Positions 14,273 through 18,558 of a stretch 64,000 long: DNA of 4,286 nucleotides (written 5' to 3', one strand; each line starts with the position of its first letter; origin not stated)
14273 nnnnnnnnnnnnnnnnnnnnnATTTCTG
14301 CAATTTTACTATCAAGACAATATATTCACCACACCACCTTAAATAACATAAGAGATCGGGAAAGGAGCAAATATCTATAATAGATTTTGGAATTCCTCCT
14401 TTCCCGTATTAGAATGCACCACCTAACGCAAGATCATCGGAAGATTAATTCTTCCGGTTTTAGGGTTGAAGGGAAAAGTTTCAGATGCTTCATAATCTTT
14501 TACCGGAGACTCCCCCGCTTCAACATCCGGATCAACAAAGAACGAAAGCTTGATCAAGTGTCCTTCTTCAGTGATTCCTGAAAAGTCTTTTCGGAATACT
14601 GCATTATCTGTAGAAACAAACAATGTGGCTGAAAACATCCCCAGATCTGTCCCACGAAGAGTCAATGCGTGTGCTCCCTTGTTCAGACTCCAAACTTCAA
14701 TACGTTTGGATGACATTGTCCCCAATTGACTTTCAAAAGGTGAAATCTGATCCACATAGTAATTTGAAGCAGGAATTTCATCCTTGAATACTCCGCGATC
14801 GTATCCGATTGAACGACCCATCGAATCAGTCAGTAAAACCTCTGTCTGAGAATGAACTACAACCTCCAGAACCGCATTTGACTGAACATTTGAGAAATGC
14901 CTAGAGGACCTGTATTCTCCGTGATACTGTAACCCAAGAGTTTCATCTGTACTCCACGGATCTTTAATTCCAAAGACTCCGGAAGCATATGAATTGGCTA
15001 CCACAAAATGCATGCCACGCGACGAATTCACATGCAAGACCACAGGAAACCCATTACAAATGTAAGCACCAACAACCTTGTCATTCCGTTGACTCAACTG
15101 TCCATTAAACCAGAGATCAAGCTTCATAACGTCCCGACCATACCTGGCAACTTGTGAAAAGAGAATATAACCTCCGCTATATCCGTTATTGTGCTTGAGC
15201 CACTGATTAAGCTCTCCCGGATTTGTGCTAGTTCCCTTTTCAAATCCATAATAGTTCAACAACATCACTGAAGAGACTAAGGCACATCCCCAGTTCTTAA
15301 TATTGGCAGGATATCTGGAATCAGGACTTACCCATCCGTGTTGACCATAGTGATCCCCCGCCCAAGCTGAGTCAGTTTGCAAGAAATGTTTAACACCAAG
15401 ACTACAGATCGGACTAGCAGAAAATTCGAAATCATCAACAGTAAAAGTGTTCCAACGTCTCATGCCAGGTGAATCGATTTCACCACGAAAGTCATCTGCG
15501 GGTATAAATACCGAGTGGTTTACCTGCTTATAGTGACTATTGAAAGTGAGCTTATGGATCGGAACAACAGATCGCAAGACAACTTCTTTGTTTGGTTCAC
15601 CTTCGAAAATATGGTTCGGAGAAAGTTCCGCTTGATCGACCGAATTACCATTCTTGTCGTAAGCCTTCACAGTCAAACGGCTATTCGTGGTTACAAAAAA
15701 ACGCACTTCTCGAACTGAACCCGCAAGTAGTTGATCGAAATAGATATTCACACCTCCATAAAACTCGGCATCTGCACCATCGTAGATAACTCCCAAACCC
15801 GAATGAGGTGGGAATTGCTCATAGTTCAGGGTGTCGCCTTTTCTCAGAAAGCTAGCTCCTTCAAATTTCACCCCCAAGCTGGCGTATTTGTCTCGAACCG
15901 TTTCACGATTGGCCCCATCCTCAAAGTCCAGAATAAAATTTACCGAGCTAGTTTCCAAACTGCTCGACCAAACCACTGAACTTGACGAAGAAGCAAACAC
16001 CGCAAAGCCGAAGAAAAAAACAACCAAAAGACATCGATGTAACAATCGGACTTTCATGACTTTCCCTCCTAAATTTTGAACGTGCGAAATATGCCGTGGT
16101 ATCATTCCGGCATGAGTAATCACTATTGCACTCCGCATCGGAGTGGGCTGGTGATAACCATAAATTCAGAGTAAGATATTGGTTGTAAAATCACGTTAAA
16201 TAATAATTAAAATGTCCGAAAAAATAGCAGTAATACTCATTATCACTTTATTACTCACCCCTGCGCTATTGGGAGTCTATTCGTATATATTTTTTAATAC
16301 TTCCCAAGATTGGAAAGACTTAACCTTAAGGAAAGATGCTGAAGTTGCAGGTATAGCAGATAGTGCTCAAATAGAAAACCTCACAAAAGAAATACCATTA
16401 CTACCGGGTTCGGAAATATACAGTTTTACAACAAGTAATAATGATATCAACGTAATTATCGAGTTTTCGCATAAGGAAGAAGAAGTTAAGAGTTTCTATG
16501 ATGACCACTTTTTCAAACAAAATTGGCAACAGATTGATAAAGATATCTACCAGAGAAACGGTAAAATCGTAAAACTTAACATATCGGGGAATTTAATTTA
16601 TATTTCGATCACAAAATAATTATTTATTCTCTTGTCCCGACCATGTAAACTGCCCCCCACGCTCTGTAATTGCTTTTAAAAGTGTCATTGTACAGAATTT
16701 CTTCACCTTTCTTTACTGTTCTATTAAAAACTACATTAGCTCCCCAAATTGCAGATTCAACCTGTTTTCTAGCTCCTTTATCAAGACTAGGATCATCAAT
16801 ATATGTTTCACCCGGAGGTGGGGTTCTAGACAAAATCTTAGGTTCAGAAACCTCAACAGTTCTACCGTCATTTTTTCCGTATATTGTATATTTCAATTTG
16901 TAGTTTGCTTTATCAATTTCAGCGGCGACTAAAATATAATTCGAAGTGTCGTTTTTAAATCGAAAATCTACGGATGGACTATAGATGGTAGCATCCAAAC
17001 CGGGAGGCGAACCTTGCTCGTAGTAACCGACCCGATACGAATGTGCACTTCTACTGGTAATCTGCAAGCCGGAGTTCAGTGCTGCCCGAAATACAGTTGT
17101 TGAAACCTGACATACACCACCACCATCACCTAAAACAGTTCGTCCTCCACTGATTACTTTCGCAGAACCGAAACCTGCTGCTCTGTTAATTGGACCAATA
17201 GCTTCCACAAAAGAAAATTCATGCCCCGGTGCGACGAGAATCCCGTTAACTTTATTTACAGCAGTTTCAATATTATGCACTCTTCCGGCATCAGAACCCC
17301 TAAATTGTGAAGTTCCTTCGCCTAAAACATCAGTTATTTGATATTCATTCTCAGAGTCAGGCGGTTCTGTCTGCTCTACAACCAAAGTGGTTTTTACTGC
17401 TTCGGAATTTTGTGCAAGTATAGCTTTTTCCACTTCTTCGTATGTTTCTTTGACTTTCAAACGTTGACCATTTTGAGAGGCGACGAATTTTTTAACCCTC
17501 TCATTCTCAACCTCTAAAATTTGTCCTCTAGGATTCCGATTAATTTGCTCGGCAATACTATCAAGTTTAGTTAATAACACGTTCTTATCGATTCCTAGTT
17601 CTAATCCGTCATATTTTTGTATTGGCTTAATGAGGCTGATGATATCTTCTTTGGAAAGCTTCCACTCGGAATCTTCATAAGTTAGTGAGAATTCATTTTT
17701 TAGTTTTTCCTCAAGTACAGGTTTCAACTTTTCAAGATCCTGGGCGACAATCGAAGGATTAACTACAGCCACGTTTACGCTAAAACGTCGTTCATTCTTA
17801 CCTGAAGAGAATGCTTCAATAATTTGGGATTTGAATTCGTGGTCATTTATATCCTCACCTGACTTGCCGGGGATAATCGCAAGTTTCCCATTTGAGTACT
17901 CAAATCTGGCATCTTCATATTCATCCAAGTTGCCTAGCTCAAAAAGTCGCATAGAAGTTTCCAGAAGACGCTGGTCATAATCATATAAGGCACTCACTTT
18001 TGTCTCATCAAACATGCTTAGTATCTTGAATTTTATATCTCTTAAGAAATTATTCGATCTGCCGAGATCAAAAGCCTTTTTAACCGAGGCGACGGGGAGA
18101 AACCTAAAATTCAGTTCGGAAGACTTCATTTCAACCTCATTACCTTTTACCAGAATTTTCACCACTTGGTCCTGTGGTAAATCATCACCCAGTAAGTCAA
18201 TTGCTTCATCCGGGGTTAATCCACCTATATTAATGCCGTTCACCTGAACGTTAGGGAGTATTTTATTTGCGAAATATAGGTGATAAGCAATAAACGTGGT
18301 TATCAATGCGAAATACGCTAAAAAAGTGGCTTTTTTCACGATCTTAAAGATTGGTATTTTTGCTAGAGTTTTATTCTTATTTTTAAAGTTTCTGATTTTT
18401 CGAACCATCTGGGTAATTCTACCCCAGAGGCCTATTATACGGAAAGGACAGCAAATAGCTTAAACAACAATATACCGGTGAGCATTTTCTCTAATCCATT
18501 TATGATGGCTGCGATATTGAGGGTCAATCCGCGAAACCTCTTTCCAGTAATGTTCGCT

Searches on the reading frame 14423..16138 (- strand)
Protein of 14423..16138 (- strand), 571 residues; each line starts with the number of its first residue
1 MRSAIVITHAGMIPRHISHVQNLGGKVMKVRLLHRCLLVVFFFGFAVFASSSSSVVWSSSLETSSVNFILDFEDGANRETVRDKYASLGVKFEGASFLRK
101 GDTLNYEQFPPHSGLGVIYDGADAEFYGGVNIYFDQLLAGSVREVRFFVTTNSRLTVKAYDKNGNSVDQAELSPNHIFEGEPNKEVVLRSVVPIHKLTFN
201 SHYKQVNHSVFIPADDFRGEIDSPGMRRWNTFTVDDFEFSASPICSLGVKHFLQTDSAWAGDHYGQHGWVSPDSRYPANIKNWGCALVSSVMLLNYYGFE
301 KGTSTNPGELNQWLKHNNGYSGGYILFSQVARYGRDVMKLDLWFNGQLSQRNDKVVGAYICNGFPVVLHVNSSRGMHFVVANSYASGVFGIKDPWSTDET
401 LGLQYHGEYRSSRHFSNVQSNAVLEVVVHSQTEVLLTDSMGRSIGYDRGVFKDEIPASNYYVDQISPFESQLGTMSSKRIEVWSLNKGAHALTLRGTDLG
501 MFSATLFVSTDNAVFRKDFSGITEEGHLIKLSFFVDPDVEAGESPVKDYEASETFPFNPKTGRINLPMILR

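Call 29: search_protein_families(library=pfam, proteins=[window:14423-16138:-], max_evalue=0.001)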
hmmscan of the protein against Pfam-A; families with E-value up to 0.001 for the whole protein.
window:14423-16138:- (571 aa): 1 family
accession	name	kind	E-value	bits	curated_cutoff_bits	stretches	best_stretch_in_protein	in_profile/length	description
PF13529.12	Peptidase_C39_2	-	1.9e-06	28.9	24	1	281-395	12-143/143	Peptidase_C39 like family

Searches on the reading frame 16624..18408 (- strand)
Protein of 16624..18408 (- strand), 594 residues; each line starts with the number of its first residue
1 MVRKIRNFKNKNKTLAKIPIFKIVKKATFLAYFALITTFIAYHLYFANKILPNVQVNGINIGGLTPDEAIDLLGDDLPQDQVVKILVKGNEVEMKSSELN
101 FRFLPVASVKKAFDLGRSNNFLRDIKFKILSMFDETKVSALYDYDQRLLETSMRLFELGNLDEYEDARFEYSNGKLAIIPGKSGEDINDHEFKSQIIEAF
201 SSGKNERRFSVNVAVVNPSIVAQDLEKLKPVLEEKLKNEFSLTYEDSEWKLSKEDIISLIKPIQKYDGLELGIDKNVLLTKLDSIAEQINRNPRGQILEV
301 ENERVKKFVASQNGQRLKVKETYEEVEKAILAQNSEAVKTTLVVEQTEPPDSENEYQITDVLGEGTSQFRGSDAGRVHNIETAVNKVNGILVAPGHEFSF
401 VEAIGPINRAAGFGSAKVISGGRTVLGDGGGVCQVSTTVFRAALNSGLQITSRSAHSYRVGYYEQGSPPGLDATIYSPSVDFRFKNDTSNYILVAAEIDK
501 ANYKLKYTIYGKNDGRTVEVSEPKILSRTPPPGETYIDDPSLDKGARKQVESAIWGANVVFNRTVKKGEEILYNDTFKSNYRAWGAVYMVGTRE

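Call 29: search_protein_families(library=pfam, proteins=[window:16624-18408:-], max_evalue=0.001)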
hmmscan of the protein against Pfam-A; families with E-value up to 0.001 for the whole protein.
window:16624-18408:- (594 aa): 2 families
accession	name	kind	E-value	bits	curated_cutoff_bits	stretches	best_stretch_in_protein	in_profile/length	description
PF04294.18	VanW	-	4.2e-42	143.2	27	1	376-503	2-125/130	VanW like protein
PF12229.13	PG_binding_4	-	3.1e-19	69.7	22.1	2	94-205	3-113/117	Putative peptidoglycan binding domain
